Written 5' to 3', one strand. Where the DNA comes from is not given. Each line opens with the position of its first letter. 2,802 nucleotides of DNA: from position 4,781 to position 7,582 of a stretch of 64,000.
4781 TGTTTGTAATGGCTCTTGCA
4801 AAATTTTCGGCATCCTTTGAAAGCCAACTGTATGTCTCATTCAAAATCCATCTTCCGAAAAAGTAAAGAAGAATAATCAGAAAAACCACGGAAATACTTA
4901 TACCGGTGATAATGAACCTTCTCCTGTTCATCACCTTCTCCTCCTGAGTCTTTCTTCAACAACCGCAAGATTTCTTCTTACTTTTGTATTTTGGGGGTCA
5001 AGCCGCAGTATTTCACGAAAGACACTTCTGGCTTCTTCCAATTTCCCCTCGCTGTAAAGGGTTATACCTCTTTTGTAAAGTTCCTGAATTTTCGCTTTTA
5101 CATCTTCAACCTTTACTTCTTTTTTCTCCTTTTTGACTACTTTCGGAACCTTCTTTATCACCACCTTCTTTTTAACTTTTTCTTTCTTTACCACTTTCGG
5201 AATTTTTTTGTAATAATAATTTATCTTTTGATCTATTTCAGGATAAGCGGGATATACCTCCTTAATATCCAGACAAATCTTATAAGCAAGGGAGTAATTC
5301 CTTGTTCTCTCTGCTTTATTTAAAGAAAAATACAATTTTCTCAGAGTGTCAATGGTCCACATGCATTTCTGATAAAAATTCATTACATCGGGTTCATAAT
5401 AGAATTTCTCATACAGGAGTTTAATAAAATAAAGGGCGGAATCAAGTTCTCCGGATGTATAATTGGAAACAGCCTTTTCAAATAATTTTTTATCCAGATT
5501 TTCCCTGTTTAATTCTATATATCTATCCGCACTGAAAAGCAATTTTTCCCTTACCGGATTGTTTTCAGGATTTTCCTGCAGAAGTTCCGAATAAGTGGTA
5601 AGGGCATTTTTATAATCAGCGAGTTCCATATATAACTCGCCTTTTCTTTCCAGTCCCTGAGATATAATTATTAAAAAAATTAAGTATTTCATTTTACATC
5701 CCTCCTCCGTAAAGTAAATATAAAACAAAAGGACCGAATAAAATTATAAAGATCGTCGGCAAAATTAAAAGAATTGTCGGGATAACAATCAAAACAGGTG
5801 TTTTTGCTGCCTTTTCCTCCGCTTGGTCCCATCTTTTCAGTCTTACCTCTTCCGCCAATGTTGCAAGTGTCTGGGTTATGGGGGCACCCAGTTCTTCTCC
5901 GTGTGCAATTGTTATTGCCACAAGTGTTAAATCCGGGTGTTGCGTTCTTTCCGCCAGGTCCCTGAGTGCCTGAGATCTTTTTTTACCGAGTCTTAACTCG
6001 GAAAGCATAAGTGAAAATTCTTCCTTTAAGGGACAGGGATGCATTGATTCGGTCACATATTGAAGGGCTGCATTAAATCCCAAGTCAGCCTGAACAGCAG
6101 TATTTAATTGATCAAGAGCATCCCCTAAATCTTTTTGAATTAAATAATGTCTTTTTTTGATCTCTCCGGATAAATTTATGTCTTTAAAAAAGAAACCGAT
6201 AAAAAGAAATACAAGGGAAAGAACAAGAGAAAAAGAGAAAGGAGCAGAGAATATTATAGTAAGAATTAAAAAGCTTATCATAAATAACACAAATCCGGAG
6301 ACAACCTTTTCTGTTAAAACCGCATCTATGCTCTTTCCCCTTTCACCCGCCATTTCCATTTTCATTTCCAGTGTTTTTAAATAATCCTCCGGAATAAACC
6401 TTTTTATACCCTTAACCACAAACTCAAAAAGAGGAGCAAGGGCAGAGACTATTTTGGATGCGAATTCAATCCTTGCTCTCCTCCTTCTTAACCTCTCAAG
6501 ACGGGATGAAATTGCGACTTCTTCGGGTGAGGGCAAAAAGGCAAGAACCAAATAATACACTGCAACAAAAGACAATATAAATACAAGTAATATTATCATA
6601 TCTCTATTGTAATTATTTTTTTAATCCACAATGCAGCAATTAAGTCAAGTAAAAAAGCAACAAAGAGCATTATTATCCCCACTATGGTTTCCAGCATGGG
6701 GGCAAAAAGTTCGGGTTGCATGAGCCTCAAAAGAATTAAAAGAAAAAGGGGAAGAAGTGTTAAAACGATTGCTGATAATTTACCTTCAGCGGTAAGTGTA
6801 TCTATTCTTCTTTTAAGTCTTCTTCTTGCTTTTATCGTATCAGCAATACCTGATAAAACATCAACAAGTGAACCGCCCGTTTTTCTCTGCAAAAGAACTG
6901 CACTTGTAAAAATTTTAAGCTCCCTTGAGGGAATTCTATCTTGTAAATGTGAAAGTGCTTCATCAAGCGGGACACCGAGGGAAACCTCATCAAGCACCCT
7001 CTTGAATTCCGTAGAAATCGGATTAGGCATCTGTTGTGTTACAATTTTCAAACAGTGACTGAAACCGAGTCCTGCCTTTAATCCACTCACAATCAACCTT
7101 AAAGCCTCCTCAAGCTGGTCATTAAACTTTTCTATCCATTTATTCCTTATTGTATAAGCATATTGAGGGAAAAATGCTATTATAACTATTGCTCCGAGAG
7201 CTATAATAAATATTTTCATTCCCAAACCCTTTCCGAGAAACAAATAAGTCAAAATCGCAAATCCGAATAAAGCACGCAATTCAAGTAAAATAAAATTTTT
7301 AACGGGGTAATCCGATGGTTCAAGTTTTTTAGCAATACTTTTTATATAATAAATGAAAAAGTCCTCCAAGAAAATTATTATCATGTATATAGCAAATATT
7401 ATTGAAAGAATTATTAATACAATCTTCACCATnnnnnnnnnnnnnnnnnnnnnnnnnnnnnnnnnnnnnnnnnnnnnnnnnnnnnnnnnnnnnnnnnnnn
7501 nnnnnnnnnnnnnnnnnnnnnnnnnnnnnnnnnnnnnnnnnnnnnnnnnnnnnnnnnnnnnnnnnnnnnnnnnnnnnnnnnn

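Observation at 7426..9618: CpaE(TadZ)-CpaF(TadA) single-polypeptide fusion in a non-canonically ordered tad locus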

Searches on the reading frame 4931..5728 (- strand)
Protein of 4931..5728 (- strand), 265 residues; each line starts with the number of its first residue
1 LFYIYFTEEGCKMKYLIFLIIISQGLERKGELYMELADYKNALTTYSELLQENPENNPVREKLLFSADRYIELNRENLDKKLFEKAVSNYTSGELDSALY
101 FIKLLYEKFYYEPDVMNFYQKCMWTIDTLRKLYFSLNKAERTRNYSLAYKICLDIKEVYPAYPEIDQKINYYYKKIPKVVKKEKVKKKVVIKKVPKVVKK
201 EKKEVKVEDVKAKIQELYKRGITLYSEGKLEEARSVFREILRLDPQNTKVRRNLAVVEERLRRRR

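Call 4: search_protein_families(library=pfam, proteins=[window:4931-5728:-], max_evalue=0.01)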
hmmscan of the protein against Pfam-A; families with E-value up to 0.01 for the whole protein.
window:4931-5728:- (265 aa): 15 families
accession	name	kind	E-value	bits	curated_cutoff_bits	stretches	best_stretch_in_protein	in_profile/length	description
PF07719.23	TPR_2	-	5.5e-13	48.4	27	2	216-247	3-34/34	Tetratricopeptide repeat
PF13428.12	TPR_14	-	7.3e-11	42.1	23.5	1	216-255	3-42/44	Tetratricopeptide repeat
PF00515.34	TPR_1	-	7.5e-10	38.6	27.8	1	216-247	3-34/34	Tetratricopeptide repeat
PF13181.12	TPR_8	-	4.5e-09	36.2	25.7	1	218-247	5-34/34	Tetratricopeptide repeat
PF24575.1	TPR_Slam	-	8.3e-09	36.3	35.2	1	217-257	50-90/104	Surface lipoprotein assembly modifier, N-terminal TPR repeats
PF14559.12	TPR_19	-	8e-08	32.9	25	1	224-256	1-33/68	Tetratricopeptide repeat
PF13432.12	TPR_16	-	1.6e-07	32.1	32.7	1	218-263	1-46/65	Tetratricopeptide repeat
PF13414.12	TPR_11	-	2.2e-07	30.9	26.8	1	224-257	4-37/42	TPR repeat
PF13174.12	TPR_6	-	3.7e-07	30.8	26.3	0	28-55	5-32/33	Tetratricopeptide repeat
PF25064.1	ARM_TT21_5th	-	0.00088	20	27.8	0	32-113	10-88/117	TT21 fifth ARM repeats domain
PF13176.12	TPR_7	-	0.0019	18.6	27.9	0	28-51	4-27/36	Tetratricopeptide repeat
PF05755.17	REF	-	0.0022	18.3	25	1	165-244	75-154/206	Rubber elongation factor protein (REF)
PF13424.12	TPR_12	-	0.0045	17.6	30.1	0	219-244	50-75/77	Tetratricopeptide repeat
PF12569.14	NatA_aux_su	-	0.0064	15.9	33.3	1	26-92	41-105/515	N-terminal acetyltransferase A, auxiliary subunit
PF13429.12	TPR_15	-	0.007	16.3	26.2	0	31-80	154-201/280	Tetratricopeptide repeat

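Call 5: search_protein_families(library=ncbifam, proteins=[window:4931-5728:-], max_evalue=0.01)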
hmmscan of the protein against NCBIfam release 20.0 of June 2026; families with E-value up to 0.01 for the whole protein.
window:4931-5728:- (265 aa): 10 families
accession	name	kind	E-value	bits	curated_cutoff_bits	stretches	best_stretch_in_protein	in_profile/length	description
TIGR02795.1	tol_pal_ybgF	equivalog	9.5e-08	32.7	90.1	1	30-92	46-108/119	tol-pal system protein YbgF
TIGR02552.1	LcrH_SycD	equivalog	1.4e-06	28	104.8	1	212-260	16-64/136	SycD/LcrH family type III secretion system chaperone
NF040959.1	MamA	equivalog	2.2e-06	27.3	200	1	206-260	131-185/204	magnetosome protein MamA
NF042912.1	Amuc_1098_fam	equivalog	1.2e-05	23.6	750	1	208-259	150-200/805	Amuc_1098 family type IV pilus outer membrane protein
TIGR02917.1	PEP_TPR_lipo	equivalog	1.2e-05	23.4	312.2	1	215-257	296-338/899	XrtA/PEP-CTERM system TPR-repeat protein PrsT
NF047507.1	TPR_BatC_Lepto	exception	4.2e-05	23.1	175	1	29-63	102-136/214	TPR repeat-containing protein BatC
TIGR03302.1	OM_YfiO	subfamily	0.00023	20.8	81.4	0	201-247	21-66/239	outer membrane protein assembly factor BamD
NF011859.0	PRK15331.1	equivalog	0.0011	19.1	184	0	213-257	36-80/165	type III secretion system translocator chaperone SicA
NF052415.1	T3SS_chap_SctY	equivalog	0.0051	17.3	70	0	227-258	19-50/106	type III secretion apparatus assembly chaperone SctY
TIGR02521.1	type_IV_pilW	equivalog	0.0066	16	154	0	216-257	137-178/234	type IV pilus biogenesis/stability protein PilW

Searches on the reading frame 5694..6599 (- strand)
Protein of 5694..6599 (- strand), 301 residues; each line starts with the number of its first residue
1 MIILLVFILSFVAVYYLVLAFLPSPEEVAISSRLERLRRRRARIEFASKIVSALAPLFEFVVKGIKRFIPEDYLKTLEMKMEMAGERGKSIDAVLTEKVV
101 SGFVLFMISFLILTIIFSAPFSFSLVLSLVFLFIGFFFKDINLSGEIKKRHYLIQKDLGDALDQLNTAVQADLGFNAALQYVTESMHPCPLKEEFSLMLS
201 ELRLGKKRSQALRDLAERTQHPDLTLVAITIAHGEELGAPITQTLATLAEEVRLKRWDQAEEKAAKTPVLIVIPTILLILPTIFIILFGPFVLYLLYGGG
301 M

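Call 4: search_protein_families(library=pfam, proteins=[window:5694-6599:-], max_evalue=0.01)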
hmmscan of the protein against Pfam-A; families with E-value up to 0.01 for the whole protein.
window:5694-6599:- (301 aa): 1 family
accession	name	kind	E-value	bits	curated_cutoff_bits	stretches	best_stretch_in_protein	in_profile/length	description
PF00482.28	T2SSF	-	2.5e-18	66.7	25.2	1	161-288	1-124/125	Type II secretion system (T2SS), protein F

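Call 5: search_protein_families(library=ncbifam, proteins=[window:5694-6599:-], max_evalue=0.01)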
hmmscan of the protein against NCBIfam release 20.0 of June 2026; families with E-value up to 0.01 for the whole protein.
window:5694-6599:- (301 aa): 0 families

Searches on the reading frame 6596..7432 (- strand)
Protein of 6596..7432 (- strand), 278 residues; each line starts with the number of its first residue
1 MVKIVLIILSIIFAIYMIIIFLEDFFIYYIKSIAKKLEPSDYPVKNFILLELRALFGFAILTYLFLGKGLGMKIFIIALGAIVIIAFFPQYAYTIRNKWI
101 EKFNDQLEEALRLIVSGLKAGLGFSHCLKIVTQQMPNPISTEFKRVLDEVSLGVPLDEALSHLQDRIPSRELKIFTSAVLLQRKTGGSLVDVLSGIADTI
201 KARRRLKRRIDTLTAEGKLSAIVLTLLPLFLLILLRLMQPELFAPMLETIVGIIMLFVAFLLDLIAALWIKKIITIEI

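Call 4: search_protein_families(library=pfam, proteins=[window:6596-7432:-], max_evalue=0.01)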
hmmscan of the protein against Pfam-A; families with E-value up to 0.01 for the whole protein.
window:6596-7432:- (278 aa): 1 family
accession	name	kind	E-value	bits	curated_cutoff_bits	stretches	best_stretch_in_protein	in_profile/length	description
PF00482.28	T2SSF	-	2.8e-20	73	25.2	1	110-234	1-122/125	Type II secretion system (T2SS), protein F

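Call 5: search_protein_families(library=ncbifam, proteins=[window:6596-7432:-], max_evalue=0.01)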
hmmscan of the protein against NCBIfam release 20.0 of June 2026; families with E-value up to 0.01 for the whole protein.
window:6596-7432:- (278 aa): 2 families
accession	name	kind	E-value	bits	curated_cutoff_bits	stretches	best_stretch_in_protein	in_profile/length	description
NF007861.0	PRK10573.1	equivalog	0.00018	20.7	401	1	103-244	57-190/401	protein transport protein HofC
NF052606.1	T4PiliAsmPilCMyx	equivalog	0.0013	17.6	700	1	118-264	93-231/419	type IV pilus assembly protein PilC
